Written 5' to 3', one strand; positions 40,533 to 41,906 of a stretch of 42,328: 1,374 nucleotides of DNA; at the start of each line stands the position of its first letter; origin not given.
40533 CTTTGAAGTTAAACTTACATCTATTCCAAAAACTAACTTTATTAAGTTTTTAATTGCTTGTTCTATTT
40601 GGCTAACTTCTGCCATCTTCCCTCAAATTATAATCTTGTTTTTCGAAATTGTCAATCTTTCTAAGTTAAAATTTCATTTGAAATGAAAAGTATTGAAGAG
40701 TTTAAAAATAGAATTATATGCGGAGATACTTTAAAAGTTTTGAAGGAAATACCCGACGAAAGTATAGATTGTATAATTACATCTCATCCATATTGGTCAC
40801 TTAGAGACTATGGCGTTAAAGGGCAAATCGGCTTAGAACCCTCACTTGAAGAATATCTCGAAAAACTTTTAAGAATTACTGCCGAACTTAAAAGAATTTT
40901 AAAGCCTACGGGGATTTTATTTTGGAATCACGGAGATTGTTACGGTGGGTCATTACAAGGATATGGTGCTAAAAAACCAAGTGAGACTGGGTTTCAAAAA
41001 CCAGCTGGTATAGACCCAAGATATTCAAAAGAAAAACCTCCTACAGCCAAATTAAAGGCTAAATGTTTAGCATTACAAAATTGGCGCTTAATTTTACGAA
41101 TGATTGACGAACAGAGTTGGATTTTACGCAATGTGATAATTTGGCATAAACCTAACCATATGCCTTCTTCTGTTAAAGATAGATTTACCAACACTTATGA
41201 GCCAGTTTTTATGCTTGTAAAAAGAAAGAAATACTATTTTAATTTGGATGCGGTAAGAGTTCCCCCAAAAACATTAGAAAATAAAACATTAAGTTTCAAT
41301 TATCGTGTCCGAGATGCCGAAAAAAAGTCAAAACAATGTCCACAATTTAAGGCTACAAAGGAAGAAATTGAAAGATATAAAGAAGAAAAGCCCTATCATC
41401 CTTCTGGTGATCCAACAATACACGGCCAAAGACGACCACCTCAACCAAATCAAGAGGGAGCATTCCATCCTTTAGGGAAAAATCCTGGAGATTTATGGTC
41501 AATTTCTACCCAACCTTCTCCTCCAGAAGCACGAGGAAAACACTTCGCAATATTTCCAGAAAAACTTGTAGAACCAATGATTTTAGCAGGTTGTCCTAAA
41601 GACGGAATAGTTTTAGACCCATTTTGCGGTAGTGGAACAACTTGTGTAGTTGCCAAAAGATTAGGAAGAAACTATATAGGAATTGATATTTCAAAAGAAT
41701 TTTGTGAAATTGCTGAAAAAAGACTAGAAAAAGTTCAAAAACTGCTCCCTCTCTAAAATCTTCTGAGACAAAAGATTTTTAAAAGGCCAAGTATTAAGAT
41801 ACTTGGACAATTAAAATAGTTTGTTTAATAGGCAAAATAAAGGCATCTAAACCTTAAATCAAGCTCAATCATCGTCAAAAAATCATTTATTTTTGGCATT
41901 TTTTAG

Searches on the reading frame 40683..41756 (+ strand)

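Call 30: search_protein_families(library=phrogs, proteins=[window:40683-41756:+], max_evalue=0.001)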
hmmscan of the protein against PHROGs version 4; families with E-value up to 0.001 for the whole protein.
window:40683-41756:+ (357 aa): 11 families
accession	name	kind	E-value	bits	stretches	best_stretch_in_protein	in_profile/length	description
phrog_67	-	other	4.9e-74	251.7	1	6-353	121-348/743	DNA methyltransferase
phrog_498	-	other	1.5e-22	80.9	1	141-351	290-423/633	DNA methyltransferase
phrog_12517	-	unknown function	9.7e-20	72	2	291-352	90-151/316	-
phrog_3008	-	other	1.6e-16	61.3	1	272-351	135-214/244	DNA methyltransferase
phrog_23148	-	unknown function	2.3e-12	48.2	1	287-350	85-148/165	-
phrog_18146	-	other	1.1e-11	45.4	1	290-338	52-101/452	DNA methyltransferase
phrog_6025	-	other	2.4e-11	44.6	1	6-165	9-119/192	DNA methyltransferase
phrog_8769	-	other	6.5e-10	39.7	1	305-352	10-57/71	methyltransferase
phrog_18293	-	other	1.5e-08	35.6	1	285-353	44-112/119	methyltransferase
phrog_23085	-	unknown function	1e-06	29.5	1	287-348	44-105/138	-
phrog_6952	-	other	1e-05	26.5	1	285-349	112-176/181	DNA methyltransferase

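Call 58: search_protein_families(library=pfam, proteins=[window:40683-41756:+], max_evalue=0.01)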
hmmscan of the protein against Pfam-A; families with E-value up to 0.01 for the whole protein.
window:40683-41756:+ (357 aa): 7 families
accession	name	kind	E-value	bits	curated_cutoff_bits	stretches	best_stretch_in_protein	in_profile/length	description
PF01555.25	N6_N4_Mtase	-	9.4e-61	206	26.7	1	28-346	1-221/221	DNA methylase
PF08241.18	Methyltransf_11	-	1.2e-08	35.9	21.2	1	312-352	2-42/95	Methyltransferase domain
PF13847.12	Methyltransf_31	-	1.4e-06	28.5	27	1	308-350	5-50/145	Methyltransferase domain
PF13649.12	Methyltransf_25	-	2.6e-06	28.4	27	1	310-350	1-43/97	Methyltransferase domain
PF09445.16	Methyltransf_15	-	6e-05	23.1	22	0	309-347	3-41/165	RNA cap guanine-N2 methyltransferase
PF01170.24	UPF0020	-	0.00024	21.3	22.3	1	301-345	23-67/197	RMKL-like, methyltransferase domain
PF08242.18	Methyltransf_12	-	0.00078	20.6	30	0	315-352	5-44/98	Methyltransferase domain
